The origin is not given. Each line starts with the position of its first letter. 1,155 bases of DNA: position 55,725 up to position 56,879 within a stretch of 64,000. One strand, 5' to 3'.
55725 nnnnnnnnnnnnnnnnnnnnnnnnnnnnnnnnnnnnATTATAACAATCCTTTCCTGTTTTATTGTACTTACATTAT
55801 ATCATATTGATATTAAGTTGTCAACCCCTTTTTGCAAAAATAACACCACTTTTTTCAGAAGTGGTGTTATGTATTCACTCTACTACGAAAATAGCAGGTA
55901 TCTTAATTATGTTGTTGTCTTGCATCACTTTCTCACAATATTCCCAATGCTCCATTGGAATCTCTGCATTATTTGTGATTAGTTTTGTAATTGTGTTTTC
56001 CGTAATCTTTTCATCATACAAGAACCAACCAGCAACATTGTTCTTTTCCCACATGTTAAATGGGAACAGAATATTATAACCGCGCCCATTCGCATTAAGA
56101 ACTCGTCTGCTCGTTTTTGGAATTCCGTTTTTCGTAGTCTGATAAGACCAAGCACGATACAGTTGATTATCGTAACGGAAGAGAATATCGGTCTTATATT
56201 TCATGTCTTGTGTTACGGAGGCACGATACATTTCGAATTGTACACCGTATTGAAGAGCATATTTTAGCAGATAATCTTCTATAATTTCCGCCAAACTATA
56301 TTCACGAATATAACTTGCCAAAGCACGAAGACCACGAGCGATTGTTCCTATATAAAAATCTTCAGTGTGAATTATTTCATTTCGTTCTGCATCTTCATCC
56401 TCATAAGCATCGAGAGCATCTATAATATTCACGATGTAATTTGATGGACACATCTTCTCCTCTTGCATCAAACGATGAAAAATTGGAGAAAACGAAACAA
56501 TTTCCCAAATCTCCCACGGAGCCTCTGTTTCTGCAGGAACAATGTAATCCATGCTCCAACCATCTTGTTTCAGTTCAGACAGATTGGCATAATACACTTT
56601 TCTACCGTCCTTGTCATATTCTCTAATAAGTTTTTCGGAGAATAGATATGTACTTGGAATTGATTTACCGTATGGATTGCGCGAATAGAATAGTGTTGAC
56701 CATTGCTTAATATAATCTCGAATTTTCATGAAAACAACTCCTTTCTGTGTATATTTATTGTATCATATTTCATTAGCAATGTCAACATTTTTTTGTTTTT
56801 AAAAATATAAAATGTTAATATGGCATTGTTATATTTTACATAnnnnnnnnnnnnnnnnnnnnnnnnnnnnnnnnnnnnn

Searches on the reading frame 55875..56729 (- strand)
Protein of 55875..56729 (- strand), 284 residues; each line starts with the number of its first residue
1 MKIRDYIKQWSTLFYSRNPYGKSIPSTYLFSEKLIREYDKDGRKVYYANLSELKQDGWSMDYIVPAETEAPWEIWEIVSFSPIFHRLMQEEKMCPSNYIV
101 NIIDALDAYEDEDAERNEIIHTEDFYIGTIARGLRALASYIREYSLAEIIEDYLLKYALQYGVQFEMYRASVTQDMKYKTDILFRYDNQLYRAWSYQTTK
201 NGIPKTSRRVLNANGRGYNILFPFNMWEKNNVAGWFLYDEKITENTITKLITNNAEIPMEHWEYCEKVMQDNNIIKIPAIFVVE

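Call 4: search_protein_families(library=pfam, proteins=[window:55878-56729:-], max_evalue=1)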
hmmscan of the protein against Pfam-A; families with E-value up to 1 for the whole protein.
window:55878-56729:- (284 aa): 2 families
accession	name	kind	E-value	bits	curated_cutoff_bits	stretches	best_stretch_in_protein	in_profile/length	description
PF09638.15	Ph1570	-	0.017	15.4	27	1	35-133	23-121/156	Ph1570 protein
PF09052.15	SipA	-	0.2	11.7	25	0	83-137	142-198/214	SipA N-terminal domain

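Call 5: search_protein_families(library=phrogs, proteins=[window:55878-56729:-], max_evalue=1)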
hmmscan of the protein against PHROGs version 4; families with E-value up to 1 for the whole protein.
window:55878-56729:- (284 aa): 2 families
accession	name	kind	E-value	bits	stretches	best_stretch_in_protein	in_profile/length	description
phrog_1603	-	unknown function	0.076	14.2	1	96-139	2-46/54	-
phrog_36411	-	unknown function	0.099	13.7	1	237-277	52-95/126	-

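Call 6: search_protein_families(library=ncbifam, proteins=[window:55878-56729:-], max_evalue=1)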
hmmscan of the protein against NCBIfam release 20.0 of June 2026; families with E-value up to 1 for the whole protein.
window:55878-56729:- (284 aa): 0 families

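Call 7: search_protein_families(library=padloc, proteins=[window:55878-56729:-], max_evalue=1)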
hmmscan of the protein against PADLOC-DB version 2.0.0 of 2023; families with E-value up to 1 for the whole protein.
window:55878-56729:- (284 aa): 0 families

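Call 8: search_solved_structures(query=window:55878-56729:-, max_evalue=10)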
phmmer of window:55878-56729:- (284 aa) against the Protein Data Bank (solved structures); distinct sequences matched with E-value up to 10: 7.
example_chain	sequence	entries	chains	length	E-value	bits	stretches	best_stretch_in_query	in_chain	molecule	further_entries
3iko_B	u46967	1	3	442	0.24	13.7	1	139-253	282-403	Nucleoporin NUP145C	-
3bg0_B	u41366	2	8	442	0.24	13.7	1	139-253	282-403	Nucleoporin NUP145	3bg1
1mij_A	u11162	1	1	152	0.31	13.4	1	156-211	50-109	Protein prospero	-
7tbi_S1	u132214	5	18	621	0.34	13.2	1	139-253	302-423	Nup145C | NUP96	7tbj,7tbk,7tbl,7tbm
3jro_A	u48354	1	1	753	0.37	13.1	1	139-253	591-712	Fusion Protein of Protein Transport Protein SEC13 and Nucleoporin NUP145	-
4xmm_B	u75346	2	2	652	0.39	13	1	139-253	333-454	Nucleoporin NUP145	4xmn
7n84_c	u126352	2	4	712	0.46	12.8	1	139-253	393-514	Nucleoporin 145c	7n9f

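Call 10: find_homologous_proteins(query=window:55878-56729:-, max_evalue=0.001)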
Query window:55878-56729:- (284 aa): 8 proteins with E <= 0.001 among 307 candidates.
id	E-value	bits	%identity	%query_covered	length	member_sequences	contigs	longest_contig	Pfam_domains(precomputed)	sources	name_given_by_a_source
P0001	3.6e-188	642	99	100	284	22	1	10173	-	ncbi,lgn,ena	-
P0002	4.6e-106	372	60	100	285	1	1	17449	-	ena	-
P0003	2.7e-99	350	55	100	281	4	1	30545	-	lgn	-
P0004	1.1e-96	341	55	99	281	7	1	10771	-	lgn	-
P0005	2.3e-93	331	55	100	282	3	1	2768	-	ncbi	-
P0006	2.6e-76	275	46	99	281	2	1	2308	-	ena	-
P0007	3.4e-76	274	46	98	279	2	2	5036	-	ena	-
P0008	2.0e-57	213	42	95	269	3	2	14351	-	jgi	jgi:hypothetical protein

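Call 18: find_encoding_contigs(protein=P0003, flank=8000, max_places=4)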
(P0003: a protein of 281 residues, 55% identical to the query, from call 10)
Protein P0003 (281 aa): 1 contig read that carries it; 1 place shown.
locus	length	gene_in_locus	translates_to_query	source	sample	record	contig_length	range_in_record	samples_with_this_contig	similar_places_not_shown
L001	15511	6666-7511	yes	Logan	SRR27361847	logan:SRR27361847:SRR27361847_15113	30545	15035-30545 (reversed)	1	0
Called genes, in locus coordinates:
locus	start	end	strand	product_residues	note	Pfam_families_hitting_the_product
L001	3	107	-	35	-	?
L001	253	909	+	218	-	PF01555:N6_N4_Mtase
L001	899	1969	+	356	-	PF00145:DNA_methylase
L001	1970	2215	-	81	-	-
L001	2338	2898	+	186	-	-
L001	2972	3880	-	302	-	-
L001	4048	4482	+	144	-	-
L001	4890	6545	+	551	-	PF01145:Band_7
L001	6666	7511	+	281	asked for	-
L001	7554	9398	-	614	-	PF11397:GlcNAc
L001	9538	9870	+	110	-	-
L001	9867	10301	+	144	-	PF05014:Nuc_deoxyrib_tr, PF15891:Nuc_deoxyri_tr2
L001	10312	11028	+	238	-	PF00293:NUDIX, PF21906:WHD_NrtR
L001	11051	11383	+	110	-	-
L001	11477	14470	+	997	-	PF01447:Peptidase_M4, PF02868:Peptidase_M4_C (weak)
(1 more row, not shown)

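Call 20: predict_structure(alignment_id=A1)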
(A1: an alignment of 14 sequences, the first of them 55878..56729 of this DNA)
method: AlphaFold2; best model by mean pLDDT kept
length: 284 residues; sequences in the alignment: 14
mean_pLDDT: 89.3   pTM: 0.87
mean pLDDT of the five models: 89.3, 89.2, 89.1, 89.1, 88.6
residues with pLDDT >= 90: 197; 70-90: 64; 50-70: 22; < 50: 1
segments of 3 or more residues with pLDDT < 50: none
pLDDT, mean of each block of 10 residues (from residue 1): 92 96 96 91 91 95 89 84 92 97 90 62 91 94 94 94 87 66 92 91 90 89 84 92 93 81 96 94 91
secondary structure, 60 per line:
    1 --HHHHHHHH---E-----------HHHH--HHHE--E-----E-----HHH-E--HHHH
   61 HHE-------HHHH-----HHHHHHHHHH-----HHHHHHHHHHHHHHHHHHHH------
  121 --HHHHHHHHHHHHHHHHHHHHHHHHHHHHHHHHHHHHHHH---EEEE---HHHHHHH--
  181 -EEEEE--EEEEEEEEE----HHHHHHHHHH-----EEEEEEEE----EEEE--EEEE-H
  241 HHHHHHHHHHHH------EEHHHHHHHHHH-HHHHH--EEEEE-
elements in order: H3-10 H26-29 H57-62 H71-74 H80-89 H95-114 H123-161 E165-168 H172-178 E182-186 E189-197 H202-211 E217-224 E229-232 E235-238 H240-252 H261-270 H272-276 E279-283

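Call 24: search_protein_representatives(alignment_id=A1)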
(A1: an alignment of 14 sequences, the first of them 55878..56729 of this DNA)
Query: 14 sequences, 282 profile positions. Proteins with E-value up to 0.001 (for the whole library): 173; up to 1e-10: 119; up to 1e-30: 16. The best 150 are listed.
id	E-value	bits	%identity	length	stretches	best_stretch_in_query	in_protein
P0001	4.6e-123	426.2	-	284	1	2-282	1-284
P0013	4.6e-115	399.9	-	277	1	4-281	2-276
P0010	1.4e-106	372.1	-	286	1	2-281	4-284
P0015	1.3e-92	326.3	-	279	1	3-280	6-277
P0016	2.7e-91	322.0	-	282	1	4-281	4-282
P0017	3.4e-91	321.6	-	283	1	3-281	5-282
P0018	3.1e-83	295.5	-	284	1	4-280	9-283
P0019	5.4e-73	261.9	-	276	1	2-281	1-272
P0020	2.4e-72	259.8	-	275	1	4-281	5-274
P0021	9.1e-67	241.5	-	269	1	2-261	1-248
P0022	4.6e-63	229.3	-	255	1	14-275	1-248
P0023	2.4e-45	171.2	-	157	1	2-163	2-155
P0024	2.4e-45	171.2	-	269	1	4-279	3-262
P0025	2.0e-40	155.1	-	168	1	114-280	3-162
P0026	6.9e-31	123.8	-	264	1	3-275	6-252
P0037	1.6e-25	106.2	-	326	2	53-224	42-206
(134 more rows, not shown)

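Call 28: search_protein_families(library=pfam, alignment_id=A2, max_evalue=0.01)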
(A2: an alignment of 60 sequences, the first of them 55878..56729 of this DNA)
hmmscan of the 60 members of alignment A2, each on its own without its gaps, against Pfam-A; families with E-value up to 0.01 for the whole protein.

A. member 1, window:55878-56729:- (284 aa): 0 families

B. families by the number of members that match (of 60 scanned): 7 families
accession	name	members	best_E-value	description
PF02387.20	IncFII_repA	1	0.00049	IncFII RepA protein family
PF07553.16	Lipoprotein_Ltp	1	0.0032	Host cell surface-exposed lipoprotein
PF17522.7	DUF5446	1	0.0049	Family of unknown function (DUF5446)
PF04871.18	Uso1_p115_C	1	0.0055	Uso1 / p115 like vesicle tethering protein, C terminal region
PF07857.17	TMEM144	1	0.0056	Transmembrane family, TMEM144 of transporters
PF11388.13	DotA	1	0.0074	Phagosome trafficking protein DotA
PF11471.13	Sugarporin_N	1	0.0084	Maltoporin periplasmic N-terminal extension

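Call 33: search_dna_similar(query=window:55878-56729:-, collection=phages, mode=protein, max_evalue=0.001)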
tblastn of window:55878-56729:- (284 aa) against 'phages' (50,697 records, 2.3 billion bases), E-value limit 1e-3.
No match.

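Call 34: search_dna_similar(query=window:55878-56729:-, collection=plasmids, mode=protein, max_evalue=0.001)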
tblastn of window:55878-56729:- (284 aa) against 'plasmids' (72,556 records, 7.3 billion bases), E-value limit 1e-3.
No match.

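Call 35: fold_search(model_id=the predicted structure, library=viral)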
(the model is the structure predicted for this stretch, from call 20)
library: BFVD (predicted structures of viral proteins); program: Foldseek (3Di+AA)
matches with E <= 10: 413; with E <= 0.001: 0
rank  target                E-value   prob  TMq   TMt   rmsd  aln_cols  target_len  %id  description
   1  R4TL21                6.6e-03  0.87  0.21  0.28  10.8       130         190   16  Holliday junction resolvase [Halogranum tailed virus 1]
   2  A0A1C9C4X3            2.5e-02  0.35  0.20  0.11  21.8       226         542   15  Uncharacterized protein [Heterosigma akashiwo virus 01]
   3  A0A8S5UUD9            3.4e-02  0.54  0.21  0.30  15.6       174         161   13  Nuclease [Siphoviridae sp. ctGsX68]
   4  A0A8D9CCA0            3.6e-02  0.54  0.22  0.07  15.2       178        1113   16  Uncharacterized protein [uncultured marine phage]
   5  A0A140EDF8            4.1e-02  0.57  0.27  0.15  16.1       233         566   11  (no name in the UniProt tables at hand)
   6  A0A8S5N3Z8            8.2e-02  0.54  0.18  0.36   6.6       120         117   13  Hydrolase [Podoviridae sp. ctiJY10]
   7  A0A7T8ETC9            9.8e-02  0.51  0.21  0.23   7.1       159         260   11  (no name in the UniProt tables at hand)
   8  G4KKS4                1.0e-01  0.66  0.22  0.22   5.9       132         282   12  (no name in the UniProt tables at hand)
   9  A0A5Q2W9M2            1.2e-01  0.25  0.19  0.33  12.4       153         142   13  (no name in the UniProt tables at hand)
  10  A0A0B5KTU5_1          1.2e-01  0.18  0.17  0.06  17.9       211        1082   11  RNA-dependent RNA polymerase [Shayang Spider Virus 2]
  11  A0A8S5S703            1.2e-01  0.30  0.19  0.14  14.6       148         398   14  Restriction endonuclease [Siphoviridae sp. ctVDy27]
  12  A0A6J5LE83            1.3e-01  0.12  0.17  0.24  15.6       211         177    8  PD-(D/E)XK nuclease superfamily [uncultured Caudovirales phage]
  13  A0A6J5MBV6            1.4e-01  0.38  0.21  0.33   6.4       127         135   14  VRR-NUC domain containing protein [uncultured Caudovirales phage]
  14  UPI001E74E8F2         1.4e-01  0.35  0.18  0.25   6.7       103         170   14  (no name look-up for this kind of identifier)
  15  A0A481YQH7            1.5e-01  0.11  0.16  0.18  16.1       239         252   10  Exonuclease [Pithovirus LCDPAC02]
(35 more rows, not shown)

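Call 37: find_related_loci(query=A1, collection=genome_contigs, flank=10000)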
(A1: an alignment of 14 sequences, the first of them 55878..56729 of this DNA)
Query A1 (284 aa) in genome_contigs; peptide patterns used: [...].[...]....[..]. (x = any residue, [..] = any of these).
5 stretches matched a pattern, but none encodes a relative of the query by tblastn (E <= 1e-3).

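Call 38: find_related_loci(query=A1, collection=viral_contigs, flank=10000)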
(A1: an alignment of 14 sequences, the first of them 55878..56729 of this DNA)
Query A1 (284 aa) in viral_contigs; peptide patterns used: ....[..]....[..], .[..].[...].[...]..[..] (x = any residue, [..] = any of these).
6 stretches matched a pattern, but none encodes a relative of the query by tblastn (E <= 1e-3).

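Call 39: list_cluster_members(proteins=[P0001, P0005, P0009, P0008])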
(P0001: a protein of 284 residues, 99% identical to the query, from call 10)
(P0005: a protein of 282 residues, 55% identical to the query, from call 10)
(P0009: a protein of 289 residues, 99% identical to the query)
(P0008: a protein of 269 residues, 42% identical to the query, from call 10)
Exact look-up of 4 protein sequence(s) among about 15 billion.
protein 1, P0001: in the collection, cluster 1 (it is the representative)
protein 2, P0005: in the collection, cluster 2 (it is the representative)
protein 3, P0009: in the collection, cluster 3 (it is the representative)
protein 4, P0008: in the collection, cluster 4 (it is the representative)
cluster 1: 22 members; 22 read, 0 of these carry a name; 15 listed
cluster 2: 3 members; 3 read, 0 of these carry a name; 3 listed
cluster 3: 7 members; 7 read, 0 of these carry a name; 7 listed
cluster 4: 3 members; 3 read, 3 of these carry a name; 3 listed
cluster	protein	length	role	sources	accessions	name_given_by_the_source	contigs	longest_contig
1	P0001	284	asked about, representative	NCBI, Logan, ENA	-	-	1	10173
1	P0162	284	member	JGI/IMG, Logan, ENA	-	-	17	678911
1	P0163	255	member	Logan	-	-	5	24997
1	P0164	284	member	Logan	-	-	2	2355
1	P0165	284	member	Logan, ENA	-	-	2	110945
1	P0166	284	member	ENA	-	-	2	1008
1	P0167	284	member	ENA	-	-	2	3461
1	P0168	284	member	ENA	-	-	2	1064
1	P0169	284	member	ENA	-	-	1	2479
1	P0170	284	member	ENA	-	-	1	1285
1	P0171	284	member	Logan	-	-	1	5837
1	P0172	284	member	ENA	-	-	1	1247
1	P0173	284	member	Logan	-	-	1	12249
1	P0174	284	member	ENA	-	-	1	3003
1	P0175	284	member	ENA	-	-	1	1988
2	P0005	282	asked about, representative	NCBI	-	-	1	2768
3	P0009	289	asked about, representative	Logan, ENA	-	-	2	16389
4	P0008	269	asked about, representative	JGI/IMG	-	hypothetical protein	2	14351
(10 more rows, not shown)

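Call 40: find_encoding_contigs(protein=window:55875-56729:-, flank=10000, max_places=6)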
Protein window:55875-56729:- (284 aa): 24 contigs read that carry it; 4 places shown.
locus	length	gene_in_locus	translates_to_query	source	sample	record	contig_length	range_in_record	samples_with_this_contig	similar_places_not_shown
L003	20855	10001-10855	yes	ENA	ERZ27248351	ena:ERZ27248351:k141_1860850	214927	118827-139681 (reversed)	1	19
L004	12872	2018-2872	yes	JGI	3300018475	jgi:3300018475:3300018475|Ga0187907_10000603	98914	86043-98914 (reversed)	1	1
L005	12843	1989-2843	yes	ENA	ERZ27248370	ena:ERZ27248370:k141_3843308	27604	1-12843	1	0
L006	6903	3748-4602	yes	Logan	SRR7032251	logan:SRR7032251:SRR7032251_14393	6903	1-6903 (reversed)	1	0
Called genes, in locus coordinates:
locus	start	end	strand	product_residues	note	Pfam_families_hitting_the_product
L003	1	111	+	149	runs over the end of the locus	-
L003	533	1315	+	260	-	-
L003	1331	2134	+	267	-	-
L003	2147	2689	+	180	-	-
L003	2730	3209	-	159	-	PF01467:CTP_transf_like, PF08218:Citrate_ly_lig (faint)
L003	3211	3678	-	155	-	-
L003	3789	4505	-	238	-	-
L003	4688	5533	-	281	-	-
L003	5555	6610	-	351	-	PF00438:S-AdoMet_synt_N, PF02772:S-AdoMet_synt_M, PF02773:S-AdoMet_synt_C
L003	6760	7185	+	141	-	-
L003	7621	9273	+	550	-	PF01145:Band_7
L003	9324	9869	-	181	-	PF13487:HD_5, PF01966:HD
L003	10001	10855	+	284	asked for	-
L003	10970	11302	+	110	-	-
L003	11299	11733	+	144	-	PF05014:Nuc_deoxyrib_tr, PF15891:Nuc_deoxyri_tr2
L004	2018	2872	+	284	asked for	-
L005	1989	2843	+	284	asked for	-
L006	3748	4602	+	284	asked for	-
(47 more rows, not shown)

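Call 41: find_homologous_proteins(query=A2, max_evalue=0.001)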
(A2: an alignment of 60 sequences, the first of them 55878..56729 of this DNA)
Query A2 (60 sequences) (284 aa, profile of the alignment): 28 proteins with E <= 0.001 among 5549 candidates.
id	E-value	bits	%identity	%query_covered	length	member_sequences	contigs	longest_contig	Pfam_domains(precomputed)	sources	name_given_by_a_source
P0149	1.2e-71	259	24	34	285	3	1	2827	-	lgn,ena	-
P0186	5.6e-70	254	26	45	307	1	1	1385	-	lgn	-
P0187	1.7e-69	252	27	39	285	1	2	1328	-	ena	-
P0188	1.8e-69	252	30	38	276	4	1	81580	-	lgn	-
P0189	4.5e-69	251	25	53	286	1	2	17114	-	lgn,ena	-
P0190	4.9e-69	251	24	43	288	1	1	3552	-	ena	-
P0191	8.6e-68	247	25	39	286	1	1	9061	-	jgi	jgi:hypothetical protein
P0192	1.0e-67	246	26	39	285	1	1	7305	-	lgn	-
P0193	1.1e-67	246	23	38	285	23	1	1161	-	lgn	-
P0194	4.6e-67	244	25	39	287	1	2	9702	-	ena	-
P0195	1.4e-66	243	25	39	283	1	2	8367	-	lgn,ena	-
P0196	3.2e-66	241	27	54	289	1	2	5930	-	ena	-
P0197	8.8e-66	240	29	39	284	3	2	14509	-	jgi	jgi:hypothetical protein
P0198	1.7e-65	239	29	38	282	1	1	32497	-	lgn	-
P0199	4.4e-65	238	26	39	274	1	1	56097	-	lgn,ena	-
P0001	1.8e-62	229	99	100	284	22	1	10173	-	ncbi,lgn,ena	-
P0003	1.1e-58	217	55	100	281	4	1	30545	-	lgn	-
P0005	1.4e-56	210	55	100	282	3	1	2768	-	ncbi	-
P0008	2.7e-52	196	42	95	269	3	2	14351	-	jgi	jgi:hypothetical protein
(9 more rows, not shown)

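Call 42: find_encoding_contigs(protein=P0188, flank=8000, max_places=3)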
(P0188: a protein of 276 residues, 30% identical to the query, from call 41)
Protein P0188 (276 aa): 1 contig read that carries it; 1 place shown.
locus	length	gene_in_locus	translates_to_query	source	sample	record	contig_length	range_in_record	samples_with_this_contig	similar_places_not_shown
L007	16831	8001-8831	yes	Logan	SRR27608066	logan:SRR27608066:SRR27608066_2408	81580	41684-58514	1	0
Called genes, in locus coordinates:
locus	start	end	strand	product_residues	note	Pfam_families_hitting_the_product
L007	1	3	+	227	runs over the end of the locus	-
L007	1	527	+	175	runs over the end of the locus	PF18143:HAD_SAK_2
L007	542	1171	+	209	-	PF02463:SMC_N (faint), PF13175:AAA_15 (weak), PF13476:AAA_23 (weak)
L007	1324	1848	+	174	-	-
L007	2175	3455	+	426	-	-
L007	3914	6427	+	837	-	-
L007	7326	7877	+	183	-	-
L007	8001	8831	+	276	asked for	-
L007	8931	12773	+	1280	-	PF12733:Cadherin-like (weak), PF00404:Dockerin_1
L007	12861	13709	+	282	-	PF00303:Thymidylat_synt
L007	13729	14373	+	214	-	PF00186:DHFR_1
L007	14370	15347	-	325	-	-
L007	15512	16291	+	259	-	PF14471:DUF4428 (weak)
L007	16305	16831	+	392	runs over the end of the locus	PF13401:AAA_22 (faint), PF00004:AAA, PF17866:AAA_lid_6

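Call 43: find_encoding_contigs(protein=P0199, flank=8000, max_places=3)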
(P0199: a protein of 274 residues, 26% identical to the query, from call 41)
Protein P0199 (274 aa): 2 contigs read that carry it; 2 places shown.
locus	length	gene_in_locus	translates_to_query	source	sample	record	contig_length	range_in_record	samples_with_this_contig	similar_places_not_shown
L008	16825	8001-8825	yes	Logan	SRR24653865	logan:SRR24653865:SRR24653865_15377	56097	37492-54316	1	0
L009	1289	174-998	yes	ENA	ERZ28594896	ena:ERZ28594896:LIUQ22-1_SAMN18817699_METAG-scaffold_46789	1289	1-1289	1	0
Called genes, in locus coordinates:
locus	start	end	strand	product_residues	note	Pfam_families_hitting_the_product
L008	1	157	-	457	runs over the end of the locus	-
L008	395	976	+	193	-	PF01467:CTP_transf_like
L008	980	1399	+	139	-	-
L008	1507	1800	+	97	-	-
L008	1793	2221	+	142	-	PF09643:YopX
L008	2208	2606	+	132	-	-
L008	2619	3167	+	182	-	-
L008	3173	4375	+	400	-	PF00596:Aldolase_II (weak)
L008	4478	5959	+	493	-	PF03976:PPK2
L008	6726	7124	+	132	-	-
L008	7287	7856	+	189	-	-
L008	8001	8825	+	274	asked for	-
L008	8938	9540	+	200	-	PF01981:PTH2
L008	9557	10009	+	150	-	PF01751:Toprim (weak)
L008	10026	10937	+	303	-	PF00303:Thymidylat_synt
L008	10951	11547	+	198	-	PF00186:DHFR_1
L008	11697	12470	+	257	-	PF14471:DUF4428 (weak), PF00226:DnaJ (weak)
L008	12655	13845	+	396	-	PF16729:DUF5067 (faint), PF11611:DUF4352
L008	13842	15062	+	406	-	PF13401:AAA_22 (faint), PF00004:AAA, PF17866:AAA_lid_6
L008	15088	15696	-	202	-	PF00149:Metallophos (weak), PF12850:Metallophos_2 (weak)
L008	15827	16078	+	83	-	-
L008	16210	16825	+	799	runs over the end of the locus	?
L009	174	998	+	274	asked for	-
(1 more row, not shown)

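Call 44: find_encoding_contigs(protein=P0198, flank=8000, max_places=3)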
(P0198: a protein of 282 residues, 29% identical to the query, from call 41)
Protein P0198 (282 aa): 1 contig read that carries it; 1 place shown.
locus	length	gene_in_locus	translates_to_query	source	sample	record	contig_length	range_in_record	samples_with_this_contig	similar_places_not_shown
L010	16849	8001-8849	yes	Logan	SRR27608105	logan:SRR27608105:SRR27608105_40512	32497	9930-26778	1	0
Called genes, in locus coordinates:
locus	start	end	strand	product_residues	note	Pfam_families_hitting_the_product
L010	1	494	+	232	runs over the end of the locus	PF01791:DeoC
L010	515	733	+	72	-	-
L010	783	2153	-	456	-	PF18073:Zn_ribbon_LapB, PF13481:AAA_25, PF03796:DnaB_C (weak), PF06745:ATPase, PF23442:DUF7125 (weak), PF20720:nSTAND3 (faint), PF00004:AAA (faint), PF13541:ChlI (faint)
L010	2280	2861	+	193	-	PF01467:CTP_transf_like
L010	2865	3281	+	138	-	-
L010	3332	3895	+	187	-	PF09643:YopX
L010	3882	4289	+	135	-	-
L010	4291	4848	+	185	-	-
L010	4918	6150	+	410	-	PF00596:Aldolase_II (weak)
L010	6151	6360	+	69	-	-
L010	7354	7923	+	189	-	-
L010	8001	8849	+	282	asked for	-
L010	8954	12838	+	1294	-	PF00404:Dockerin_1 (weak)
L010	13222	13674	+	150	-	-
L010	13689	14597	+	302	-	PF00303:Thymidylat_synt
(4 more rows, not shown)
